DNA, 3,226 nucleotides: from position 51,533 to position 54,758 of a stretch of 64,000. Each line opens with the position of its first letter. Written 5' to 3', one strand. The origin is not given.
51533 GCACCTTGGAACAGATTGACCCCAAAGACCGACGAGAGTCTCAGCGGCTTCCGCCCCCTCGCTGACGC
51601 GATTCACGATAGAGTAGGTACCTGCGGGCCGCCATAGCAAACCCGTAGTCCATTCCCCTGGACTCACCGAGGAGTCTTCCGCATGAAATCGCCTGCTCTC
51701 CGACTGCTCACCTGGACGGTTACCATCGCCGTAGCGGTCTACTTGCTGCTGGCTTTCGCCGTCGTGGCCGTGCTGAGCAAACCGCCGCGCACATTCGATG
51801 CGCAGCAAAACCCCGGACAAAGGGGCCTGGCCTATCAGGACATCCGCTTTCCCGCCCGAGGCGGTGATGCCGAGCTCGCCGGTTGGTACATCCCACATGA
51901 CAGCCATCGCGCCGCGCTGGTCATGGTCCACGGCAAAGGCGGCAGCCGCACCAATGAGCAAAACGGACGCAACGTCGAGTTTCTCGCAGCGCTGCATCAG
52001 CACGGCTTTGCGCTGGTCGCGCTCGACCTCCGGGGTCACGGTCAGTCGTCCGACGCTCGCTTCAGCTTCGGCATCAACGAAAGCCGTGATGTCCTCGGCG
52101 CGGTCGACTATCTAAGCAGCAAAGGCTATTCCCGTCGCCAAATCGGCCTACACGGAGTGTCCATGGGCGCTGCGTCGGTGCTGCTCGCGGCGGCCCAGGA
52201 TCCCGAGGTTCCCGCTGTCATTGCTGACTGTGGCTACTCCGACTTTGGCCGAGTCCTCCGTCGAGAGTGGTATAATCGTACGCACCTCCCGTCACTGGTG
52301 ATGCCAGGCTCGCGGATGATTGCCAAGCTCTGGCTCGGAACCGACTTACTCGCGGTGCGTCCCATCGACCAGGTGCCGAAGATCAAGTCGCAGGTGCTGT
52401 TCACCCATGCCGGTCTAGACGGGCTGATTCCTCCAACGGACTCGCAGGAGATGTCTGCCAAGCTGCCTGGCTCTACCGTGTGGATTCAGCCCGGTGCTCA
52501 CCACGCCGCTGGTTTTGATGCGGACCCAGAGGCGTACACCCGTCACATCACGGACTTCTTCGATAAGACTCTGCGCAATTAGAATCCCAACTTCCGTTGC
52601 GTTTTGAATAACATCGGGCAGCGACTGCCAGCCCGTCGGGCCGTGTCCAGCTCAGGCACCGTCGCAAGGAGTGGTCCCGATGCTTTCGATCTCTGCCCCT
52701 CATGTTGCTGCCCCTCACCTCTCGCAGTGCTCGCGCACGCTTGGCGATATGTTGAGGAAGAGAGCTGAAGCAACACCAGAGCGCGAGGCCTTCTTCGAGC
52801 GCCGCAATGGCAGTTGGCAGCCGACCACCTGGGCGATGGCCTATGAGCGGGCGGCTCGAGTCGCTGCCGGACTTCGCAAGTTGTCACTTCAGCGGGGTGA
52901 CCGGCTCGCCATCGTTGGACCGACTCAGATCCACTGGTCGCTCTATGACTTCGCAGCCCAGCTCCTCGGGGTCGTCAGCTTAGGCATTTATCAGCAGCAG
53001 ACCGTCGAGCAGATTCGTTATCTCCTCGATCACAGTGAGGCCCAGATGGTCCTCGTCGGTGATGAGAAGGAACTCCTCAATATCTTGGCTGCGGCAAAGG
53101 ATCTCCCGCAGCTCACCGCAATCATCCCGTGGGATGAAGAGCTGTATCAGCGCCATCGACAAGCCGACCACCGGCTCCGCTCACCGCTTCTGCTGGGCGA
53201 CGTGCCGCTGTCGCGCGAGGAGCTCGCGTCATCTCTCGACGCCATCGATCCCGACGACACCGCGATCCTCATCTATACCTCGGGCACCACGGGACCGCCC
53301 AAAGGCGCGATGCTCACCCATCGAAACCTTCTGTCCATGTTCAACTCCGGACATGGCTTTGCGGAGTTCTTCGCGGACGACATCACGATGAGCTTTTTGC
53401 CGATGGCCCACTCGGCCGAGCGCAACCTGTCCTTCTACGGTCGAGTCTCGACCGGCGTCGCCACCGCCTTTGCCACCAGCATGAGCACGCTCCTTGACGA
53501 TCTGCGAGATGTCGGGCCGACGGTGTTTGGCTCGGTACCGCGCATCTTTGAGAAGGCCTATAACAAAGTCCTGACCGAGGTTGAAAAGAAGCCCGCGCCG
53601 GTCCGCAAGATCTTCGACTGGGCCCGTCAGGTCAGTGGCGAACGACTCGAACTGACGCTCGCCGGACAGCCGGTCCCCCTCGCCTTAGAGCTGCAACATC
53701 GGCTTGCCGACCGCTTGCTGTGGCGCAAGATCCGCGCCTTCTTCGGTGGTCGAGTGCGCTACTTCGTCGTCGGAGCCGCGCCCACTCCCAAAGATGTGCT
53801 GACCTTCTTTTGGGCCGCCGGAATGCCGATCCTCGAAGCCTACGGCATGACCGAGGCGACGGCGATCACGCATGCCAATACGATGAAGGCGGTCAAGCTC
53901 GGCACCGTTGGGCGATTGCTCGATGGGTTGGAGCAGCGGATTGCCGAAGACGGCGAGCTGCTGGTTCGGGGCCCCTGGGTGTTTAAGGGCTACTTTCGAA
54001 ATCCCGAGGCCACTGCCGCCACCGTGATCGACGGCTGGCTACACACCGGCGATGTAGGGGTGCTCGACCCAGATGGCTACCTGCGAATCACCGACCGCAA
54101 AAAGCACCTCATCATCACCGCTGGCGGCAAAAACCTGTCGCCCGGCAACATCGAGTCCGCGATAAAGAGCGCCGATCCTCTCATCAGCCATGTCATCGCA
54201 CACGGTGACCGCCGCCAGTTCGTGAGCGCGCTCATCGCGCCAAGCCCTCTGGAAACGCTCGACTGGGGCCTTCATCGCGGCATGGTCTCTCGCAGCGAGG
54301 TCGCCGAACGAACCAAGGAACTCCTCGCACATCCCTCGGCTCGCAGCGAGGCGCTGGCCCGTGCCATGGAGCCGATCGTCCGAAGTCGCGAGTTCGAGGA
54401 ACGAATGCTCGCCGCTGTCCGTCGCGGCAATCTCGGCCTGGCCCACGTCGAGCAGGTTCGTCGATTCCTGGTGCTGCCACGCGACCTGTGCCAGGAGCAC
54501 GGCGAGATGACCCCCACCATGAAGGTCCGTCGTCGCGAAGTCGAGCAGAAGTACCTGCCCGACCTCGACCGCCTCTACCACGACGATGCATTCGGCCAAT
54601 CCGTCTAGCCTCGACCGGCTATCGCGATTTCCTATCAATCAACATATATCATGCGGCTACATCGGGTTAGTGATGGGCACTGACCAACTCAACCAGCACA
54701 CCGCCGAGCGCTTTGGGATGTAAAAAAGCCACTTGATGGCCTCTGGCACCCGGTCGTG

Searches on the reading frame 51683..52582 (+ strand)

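Call 56: search_protein_families(library=pfam, proteins=[window:51683-52582:+], max_evalue=0.001)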
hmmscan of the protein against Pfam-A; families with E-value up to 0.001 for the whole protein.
window:51683-52582:+ (299 aa): 7 families
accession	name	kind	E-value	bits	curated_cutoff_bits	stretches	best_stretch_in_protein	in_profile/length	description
PF12146.15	Hydrolase_4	-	8.3e-15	55.2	27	1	74-179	2-104/239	Serine aminopeptidase, S33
PF00561.26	Abhydrolase_1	-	3.9e-14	53.4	25.8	1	78-184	2-102/245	alpha/beta hydrolase fold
PF00326.27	Peptidase_S9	-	1.2e-10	41.7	22.6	1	103-298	9-211/213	Prolyl oligopeptidase family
PF02129.25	Peptidase_S15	-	5.7e-10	39.8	23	1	99-191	46-136/262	X-Pro dipeptidyl-peptidase (S15 family)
PF12697.13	Abhydrolase_6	-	1.1e-09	39.7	26.3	1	79-285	1-214/217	Alpha/beta hydrolase family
PF20434.5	BD-FAE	-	3.8e-07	30.3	26.8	1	75-261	10-215/215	BD-FAE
PF01738.24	DLH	-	4.7e-05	23.5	21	1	135-275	79-187/217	Dienelactone hydrolase family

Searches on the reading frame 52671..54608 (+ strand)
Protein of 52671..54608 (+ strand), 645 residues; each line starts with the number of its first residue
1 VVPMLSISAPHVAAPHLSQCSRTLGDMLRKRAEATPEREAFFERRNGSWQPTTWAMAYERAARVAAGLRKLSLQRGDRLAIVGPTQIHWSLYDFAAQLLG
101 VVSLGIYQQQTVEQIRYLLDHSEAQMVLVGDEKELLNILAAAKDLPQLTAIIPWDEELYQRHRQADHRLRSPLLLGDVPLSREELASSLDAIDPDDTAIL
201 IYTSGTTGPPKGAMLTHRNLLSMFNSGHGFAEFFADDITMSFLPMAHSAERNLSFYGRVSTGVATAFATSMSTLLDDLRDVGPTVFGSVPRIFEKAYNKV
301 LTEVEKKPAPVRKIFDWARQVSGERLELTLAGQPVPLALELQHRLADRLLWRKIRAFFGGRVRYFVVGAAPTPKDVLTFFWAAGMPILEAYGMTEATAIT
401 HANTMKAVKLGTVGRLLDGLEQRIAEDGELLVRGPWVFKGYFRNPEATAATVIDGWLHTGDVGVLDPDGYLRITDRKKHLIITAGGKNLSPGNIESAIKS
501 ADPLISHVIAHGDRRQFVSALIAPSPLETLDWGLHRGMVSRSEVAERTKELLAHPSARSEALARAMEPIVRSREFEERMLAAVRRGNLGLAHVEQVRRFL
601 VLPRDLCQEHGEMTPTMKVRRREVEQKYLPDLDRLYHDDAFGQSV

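Call 56: search_protein_families(library=pfam, proteins=[window:52671-54608:+], max_evalue=0.001)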
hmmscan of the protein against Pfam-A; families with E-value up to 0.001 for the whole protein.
window:52671-54608:+ (645 aa): 2 families
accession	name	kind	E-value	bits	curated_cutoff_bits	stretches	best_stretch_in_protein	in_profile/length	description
PF00501.34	AMP-binding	-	1.3e-72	245.2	29.9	1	29-442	2-384/384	AMP-binding enzyme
PF23562.2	AMP-binding_C_3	-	3.5e-09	37.5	20.8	1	480-526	3-49/124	AMP-binding enzyme C-terminal domain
